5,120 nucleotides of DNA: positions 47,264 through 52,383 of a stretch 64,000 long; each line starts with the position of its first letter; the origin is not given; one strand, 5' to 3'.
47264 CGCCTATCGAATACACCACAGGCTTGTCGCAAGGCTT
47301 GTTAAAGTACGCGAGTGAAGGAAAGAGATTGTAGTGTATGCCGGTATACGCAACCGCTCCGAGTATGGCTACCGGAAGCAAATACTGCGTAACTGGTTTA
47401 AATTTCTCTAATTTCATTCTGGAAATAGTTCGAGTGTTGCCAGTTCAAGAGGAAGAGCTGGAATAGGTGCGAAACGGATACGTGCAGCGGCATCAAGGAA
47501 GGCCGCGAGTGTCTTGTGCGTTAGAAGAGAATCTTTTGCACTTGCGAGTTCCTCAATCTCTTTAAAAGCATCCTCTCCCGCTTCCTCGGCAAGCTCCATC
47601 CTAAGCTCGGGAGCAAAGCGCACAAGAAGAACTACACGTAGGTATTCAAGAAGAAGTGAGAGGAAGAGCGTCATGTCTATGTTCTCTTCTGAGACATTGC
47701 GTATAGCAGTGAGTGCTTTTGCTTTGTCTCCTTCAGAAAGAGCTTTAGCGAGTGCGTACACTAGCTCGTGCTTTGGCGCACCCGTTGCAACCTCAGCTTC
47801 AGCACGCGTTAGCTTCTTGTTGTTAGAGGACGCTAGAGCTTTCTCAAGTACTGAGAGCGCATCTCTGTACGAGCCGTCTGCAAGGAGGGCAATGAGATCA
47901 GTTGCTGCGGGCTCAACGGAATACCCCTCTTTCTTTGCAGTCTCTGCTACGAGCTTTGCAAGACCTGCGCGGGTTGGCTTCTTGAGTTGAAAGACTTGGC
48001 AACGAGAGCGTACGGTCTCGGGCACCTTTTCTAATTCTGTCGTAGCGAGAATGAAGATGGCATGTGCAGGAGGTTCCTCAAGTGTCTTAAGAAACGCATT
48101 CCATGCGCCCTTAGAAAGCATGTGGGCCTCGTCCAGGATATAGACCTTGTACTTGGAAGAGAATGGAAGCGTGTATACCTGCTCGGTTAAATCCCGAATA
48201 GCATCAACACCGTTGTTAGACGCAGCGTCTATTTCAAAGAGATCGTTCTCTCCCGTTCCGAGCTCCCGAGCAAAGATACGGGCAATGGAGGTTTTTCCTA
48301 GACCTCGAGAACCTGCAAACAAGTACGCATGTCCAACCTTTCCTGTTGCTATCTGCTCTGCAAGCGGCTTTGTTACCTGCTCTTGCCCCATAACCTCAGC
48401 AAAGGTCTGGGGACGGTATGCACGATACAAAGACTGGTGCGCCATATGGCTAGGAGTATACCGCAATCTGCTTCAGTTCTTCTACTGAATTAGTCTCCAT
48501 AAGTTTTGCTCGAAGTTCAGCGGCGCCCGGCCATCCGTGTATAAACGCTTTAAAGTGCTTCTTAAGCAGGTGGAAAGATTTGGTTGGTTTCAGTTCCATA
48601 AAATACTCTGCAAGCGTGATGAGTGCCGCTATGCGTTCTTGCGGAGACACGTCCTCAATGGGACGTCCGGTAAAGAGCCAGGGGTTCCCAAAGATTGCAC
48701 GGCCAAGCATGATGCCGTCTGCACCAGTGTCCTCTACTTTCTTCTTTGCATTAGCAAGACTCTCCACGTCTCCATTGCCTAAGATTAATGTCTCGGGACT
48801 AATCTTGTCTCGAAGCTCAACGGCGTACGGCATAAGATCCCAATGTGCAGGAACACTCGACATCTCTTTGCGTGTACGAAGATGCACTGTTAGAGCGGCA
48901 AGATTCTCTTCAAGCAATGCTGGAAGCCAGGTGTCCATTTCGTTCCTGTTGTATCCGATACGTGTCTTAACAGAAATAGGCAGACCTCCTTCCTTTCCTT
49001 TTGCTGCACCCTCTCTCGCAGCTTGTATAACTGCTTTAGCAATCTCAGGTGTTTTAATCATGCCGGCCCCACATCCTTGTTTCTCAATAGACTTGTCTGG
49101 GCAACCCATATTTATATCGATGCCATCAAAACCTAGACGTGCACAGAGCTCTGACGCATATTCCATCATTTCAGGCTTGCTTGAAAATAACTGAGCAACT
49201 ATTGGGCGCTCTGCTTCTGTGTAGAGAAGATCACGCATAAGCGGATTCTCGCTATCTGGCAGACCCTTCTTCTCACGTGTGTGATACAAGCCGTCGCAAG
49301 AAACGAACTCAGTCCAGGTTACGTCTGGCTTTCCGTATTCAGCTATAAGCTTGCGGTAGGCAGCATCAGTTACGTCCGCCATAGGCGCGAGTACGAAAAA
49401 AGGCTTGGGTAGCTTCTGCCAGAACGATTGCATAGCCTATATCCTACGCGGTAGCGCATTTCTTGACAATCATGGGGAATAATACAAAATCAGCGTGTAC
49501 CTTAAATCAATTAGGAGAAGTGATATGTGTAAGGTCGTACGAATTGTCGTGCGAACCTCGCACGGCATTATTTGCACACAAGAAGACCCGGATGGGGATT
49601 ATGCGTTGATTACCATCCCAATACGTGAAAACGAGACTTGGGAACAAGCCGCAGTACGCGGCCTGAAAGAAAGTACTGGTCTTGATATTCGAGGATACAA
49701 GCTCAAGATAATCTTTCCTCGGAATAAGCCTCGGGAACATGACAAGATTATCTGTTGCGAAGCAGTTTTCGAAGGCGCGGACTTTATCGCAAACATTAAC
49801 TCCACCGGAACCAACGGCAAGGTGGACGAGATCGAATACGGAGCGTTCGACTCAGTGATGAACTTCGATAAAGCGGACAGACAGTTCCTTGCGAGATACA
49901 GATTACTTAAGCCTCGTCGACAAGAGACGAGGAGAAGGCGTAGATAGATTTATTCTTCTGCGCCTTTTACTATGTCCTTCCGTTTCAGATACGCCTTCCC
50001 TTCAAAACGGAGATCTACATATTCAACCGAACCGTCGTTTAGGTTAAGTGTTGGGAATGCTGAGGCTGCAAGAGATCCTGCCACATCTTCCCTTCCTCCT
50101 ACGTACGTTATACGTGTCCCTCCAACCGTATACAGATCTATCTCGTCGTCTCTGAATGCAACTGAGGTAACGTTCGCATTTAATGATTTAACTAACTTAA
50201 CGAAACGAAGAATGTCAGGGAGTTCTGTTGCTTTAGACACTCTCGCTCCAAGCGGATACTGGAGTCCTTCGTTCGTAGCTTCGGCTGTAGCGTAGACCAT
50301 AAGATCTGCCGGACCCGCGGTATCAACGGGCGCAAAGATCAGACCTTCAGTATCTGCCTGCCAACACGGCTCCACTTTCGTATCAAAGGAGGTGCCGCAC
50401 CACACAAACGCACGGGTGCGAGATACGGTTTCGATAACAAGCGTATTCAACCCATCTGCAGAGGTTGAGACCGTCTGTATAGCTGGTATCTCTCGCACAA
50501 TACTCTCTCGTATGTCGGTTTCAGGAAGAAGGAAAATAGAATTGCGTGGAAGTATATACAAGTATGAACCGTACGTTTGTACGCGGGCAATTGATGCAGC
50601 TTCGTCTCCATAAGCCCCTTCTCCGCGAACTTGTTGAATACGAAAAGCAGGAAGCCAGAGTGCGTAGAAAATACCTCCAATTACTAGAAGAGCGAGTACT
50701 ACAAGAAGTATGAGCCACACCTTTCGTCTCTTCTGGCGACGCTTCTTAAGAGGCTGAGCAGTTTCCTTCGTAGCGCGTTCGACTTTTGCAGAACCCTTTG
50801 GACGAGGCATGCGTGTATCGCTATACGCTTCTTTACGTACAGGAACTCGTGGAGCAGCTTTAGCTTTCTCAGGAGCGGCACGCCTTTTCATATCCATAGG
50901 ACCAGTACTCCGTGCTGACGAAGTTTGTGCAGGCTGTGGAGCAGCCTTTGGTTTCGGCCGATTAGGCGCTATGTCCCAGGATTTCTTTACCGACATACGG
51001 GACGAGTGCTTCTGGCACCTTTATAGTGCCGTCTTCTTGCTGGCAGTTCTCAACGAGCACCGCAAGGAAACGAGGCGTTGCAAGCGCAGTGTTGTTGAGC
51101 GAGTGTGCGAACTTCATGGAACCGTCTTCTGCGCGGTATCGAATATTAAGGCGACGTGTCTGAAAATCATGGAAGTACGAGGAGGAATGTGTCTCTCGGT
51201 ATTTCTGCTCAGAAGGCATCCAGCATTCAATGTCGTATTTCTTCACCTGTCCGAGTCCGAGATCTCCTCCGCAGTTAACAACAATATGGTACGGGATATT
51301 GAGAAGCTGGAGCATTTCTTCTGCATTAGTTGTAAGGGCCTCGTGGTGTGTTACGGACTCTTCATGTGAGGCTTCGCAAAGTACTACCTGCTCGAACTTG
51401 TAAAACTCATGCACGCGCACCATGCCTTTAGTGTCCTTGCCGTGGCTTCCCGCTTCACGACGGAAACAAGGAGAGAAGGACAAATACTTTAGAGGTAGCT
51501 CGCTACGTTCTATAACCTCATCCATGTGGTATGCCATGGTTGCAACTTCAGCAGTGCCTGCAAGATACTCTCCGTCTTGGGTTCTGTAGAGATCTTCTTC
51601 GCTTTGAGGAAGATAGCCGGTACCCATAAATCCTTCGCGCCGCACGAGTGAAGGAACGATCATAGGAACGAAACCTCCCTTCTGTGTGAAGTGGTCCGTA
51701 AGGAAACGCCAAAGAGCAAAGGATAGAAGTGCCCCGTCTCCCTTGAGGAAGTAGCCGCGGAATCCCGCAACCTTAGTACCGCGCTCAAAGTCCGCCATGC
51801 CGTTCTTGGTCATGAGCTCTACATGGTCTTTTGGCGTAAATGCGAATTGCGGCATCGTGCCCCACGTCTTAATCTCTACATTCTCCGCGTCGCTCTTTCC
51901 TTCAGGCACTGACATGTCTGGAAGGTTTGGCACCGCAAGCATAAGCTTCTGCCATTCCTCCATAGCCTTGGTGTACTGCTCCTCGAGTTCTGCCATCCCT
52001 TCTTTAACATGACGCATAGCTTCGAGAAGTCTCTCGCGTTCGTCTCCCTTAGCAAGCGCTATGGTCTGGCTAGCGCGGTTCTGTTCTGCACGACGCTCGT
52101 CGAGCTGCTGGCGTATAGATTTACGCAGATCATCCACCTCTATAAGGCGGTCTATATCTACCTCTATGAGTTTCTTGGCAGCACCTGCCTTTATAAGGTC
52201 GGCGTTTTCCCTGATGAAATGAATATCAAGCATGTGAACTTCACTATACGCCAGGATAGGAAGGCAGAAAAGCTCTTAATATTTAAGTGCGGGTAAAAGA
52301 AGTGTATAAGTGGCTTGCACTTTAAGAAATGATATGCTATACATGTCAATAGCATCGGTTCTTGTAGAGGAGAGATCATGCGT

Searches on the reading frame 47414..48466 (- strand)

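Call 47: search_protein_families(library=pfam, proteins=[window:47414-48466:-], max_evalue=0.0001)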
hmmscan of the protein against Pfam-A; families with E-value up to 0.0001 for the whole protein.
window:47414-48466:- (350 aa): 7 families
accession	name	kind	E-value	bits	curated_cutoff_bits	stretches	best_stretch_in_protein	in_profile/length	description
PF13177.12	DNA_pol3_delta2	-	3e-33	115.5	27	2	84-164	80-160/161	DNA polymerase III, delta subunit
PF00004.35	AAA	-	6.9e-12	46.4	21.2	1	49-159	2-126/131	ATPase family associated with various cellular activities (AAA)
PF22608.2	DNAX_ATPase_lid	-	7.7e-09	35.6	27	1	177-215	10-48/49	DNA polymerase III clamp loader subunit, ATPase lid domain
PF12169.13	DNA_pol3_gamma3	-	3.1e-08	34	24.4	1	228-347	10-127/143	DNA polymerase III subunits gamma and tau domain III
PF05496.18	RuvB_N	-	5.8e-08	33.1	27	1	18-130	2-109/159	Holliday junction DNA helicase RuvB P-loop domain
PF13401.12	AAA_22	-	3.7e-05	24.5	27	0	107-146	86-127/130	AAA domain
PF13173.12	AAA_14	-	4.6e-05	23.9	27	0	47-139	4-94/129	AAA domain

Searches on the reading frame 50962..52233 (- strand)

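Call 47: search_protein_families(library=pfam, proteins=[window:50962-52233:-], max_evalue=0.0001)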
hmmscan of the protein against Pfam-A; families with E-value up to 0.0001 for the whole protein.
window:50962-52233:- (423 aa): 2 families
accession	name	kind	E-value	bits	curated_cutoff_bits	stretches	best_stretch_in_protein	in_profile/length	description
PF00587.30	tRNA-synt_2b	-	1.1e-32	114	29.3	1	220-396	9-178/179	tRNA synthetase class II core domain (G, H, P, S and T)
PF02403.27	Seryl_tRNA_N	-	1.7e-21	76.9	28.2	1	1-105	1-108/108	Seryl-tRNA synthetase N-terminal domain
